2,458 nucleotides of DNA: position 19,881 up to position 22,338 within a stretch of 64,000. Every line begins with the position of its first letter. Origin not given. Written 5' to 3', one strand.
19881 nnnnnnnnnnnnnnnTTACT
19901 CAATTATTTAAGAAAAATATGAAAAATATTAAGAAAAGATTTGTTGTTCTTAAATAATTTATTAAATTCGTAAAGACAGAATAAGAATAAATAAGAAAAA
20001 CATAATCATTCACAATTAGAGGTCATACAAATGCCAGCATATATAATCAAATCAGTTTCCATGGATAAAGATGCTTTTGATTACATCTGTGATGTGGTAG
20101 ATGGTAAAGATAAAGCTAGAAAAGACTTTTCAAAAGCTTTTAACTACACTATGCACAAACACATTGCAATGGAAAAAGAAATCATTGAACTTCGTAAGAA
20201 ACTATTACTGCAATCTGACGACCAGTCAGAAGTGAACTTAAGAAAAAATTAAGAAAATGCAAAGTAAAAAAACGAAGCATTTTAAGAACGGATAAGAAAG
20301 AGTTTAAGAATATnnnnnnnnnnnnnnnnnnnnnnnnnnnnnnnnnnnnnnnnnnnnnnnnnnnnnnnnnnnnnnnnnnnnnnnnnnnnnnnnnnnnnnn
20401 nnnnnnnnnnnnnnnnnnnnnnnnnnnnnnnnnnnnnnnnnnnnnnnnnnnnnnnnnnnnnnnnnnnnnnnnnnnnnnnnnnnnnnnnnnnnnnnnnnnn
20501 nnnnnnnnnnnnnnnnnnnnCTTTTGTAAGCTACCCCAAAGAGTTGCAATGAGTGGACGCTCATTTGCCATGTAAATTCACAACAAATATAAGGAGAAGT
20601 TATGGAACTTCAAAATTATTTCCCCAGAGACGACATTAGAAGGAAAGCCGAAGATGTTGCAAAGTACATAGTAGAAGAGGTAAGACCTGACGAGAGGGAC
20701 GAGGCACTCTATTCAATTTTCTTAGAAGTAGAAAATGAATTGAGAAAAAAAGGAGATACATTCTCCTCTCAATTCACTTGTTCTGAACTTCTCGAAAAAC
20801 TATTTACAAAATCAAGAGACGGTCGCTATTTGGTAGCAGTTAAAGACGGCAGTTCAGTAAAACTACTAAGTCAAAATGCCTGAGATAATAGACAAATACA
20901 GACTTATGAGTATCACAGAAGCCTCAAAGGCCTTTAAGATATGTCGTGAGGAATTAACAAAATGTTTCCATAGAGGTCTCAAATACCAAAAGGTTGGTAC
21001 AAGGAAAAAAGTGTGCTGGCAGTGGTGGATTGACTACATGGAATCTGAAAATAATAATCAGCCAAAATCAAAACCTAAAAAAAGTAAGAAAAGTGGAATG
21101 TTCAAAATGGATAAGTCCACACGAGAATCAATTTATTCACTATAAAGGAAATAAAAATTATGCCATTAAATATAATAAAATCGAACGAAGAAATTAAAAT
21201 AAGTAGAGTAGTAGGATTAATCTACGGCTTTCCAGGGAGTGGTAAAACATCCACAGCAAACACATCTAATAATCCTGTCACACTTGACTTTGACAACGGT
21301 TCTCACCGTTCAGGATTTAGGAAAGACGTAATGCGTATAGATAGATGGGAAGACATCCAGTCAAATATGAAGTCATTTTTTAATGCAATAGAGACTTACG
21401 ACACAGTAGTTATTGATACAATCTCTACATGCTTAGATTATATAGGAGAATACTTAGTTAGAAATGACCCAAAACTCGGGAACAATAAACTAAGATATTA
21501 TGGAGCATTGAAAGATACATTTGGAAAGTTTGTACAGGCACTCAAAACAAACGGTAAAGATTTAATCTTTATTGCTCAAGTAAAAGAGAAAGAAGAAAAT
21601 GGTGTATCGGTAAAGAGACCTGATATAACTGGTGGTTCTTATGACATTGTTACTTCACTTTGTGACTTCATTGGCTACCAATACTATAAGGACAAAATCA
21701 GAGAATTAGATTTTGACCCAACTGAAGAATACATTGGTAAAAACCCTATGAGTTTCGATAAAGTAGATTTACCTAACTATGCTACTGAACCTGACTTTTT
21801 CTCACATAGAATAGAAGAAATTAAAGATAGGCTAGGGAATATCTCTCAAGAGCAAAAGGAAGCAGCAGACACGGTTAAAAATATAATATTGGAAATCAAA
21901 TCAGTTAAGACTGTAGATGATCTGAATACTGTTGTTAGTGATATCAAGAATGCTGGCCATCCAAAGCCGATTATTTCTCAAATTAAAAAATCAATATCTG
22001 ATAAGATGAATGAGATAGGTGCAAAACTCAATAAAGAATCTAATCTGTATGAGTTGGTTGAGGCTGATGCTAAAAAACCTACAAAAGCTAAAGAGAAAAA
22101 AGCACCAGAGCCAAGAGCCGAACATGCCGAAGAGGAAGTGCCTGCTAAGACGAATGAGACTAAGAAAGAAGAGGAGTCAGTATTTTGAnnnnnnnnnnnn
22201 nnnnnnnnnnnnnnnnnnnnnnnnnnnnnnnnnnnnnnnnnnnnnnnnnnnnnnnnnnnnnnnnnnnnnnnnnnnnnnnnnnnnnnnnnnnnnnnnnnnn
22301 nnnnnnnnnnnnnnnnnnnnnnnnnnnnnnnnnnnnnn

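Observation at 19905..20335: Iterated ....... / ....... half-site arrays at the lysogeny switch, duplicated 9 kb downstream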

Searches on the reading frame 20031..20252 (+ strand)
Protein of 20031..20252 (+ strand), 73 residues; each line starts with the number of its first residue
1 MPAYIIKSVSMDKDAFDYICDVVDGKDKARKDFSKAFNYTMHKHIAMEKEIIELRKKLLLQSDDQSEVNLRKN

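Call 5: search_protein_families(library=pfam, proteins=[window:20031-20252:+], max_evalue=0.01)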
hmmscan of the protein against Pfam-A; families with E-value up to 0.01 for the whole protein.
window:20031-20252:+ (73 aa): 0 families

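Call 29: search_protein_families(library=phrogs, proteins=[window:20031-20252:+], max_evalue=0.01)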
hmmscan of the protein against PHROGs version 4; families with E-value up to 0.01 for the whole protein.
window:20031-20252:+ (73 aa): 1 family
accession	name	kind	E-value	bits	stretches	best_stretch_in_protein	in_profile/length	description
phrog_30234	-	unknown function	0.0058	17.9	1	7-53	10-56/74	-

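Call 48: search_solved_structures(query=A3, max_evalue=10)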
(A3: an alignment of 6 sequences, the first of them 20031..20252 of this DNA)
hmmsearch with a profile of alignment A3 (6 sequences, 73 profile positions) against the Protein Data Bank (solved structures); distinct sequences matched with E-value up to 10: 4.
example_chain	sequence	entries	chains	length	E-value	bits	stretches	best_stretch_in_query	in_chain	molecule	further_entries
7ust_A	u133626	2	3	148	0.58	13.6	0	14-31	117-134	Gametocyte surface protein P230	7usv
9n8i_E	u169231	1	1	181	1.1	12.7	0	14-31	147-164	Gametocyte surface protein P230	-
7u9e_A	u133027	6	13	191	1.4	12.4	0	14-31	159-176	Gametocyte surface protein P230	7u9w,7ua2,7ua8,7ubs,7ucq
7uvh_C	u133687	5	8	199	1.7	12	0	14-31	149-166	Gametocyte surface protein P230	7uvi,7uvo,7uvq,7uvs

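Call 78: search_protein_families(library=pfam, alignment_id=A3, max_evalue=5)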
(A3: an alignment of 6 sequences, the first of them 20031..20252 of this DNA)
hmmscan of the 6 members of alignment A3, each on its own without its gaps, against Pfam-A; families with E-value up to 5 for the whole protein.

A. member 1, window:20031-20252:+ (73 aa): 1 family
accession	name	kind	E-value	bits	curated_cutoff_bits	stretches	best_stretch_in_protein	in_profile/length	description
PF19666.4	DUF6169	-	0.019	15.5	27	1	17-43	25-48/92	Family of unknown function (DUF6169)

B. families by the number of members that match (of 6 scanned): 4 families
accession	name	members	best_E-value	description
PF19666.4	DUF6169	6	0.0022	Family of unknown function (DUF6169)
PF23135.2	TRI4_N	4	0.008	TRI4 N-terminal domain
PF14712.11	Snapin_Pallidin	1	0.058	Snapin/Pallidin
PF10896.13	DUF2714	1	0.061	Protein of unknown function (DUF2714)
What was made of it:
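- On CI/LexA-type phage immunity repressor-operator system: It has no hit in Pfam, PHROGs or PDB (calls 29, 48, 78).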

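Call 111: predict_structure(protein=window:20031-20252:+)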
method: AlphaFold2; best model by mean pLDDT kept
length: 73 residues; sequences in the alignment: 1
mean_pLDDT: 80.0   pTM: 0.44
mean pLDDT of the five models: 80.0, 79.9, 77.1, 69.0, 68.6
residues with pLDDT >= 90: 29; 70-90: 23; 50-70: 20; < 50: 1
segments of 3 or more residues with pLDDT < 50: none
pLDDT, mean of each block of 10 residues (from residue 1): 57 80 86 93 95 90 65 59
secondary structure, 60 per line:
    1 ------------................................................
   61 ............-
elements in order: H13-72
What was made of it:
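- On CI/LexA-type phage immunity repressor-operator system: The single-sequence AF2 model is one long helix and is uninformative (call 111).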

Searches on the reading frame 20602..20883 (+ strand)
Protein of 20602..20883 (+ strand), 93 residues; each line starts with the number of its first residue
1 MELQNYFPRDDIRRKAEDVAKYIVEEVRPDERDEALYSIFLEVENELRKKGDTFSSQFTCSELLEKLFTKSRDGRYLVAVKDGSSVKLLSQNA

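Call 5: search_protein_families(library=pfam, proteins=[window:20602-20883:+], max_evalue=0.01)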
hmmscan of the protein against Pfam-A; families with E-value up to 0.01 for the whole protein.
window:20602-20883:+ (93 aa): 0 families

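Call 29: search_protein_families(library=phrogs, proteins=[window:20602-20883:+], max_evalue=0.01)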
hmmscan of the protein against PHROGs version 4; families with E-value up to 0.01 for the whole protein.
window:20602-20883:+ (93 aa): 0 families

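Call 71: find_homologous_proteins(query=window:20602-20883:+, max_evalue=0.00001)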
Query window:20602-20883:+ (93 aa): 11 proteins with E <= 0.00001 among 16 candidates.
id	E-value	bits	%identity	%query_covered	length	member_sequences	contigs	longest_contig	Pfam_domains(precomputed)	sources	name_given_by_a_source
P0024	1.4e-52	193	100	100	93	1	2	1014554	-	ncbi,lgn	-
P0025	5.9e-43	162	85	100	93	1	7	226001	-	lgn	-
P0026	3.9e-40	153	78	98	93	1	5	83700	-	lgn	-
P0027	5.1e-40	153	78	100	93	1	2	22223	-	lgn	-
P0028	7.4e-40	152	78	100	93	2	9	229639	-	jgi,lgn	jgi:hypothetical protein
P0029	8.0e-40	152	77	100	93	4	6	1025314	-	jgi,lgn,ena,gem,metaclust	metaclust:\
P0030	1.9e-39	151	74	100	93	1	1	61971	-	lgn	-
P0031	6.3e-37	143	74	100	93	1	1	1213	-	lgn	-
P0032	1.8e-33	132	67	100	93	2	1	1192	-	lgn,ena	-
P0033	5.3e-26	108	59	99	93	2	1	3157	-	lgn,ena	-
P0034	8.5e-14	69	66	60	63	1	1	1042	-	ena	-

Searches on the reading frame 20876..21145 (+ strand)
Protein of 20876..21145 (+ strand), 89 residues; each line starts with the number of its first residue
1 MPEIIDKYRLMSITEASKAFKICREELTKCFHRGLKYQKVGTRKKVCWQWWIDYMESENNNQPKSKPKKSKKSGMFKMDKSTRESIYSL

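Call 5: search_protein_families(library=pfam, proteins=[window:20876-21145:+], max_evalue=0.01)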
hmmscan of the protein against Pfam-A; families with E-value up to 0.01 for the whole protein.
window:20876-21145:+ (89 aa): 1 family
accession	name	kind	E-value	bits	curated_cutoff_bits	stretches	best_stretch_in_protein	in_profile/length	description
PF20455.3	DUF6708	-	0.003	17.8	27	1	36-73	100-139/200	Family of unknown function (DUF6708)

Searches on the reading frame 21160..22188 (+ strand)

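Call 5: search_protein_families(library=pfam, proteins=[window:21160-22188:+], max_evalue=0.01)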
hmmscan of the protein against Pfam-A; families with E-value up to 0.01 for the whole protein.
window:21160-22188:+ (342 aa): 1 family
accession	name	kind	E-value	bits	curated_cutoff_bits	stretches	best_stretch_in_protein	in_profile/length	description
PF13479.12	AAA_24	-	8.6e-31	107.7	27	1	18-196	4-194/195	AAA domain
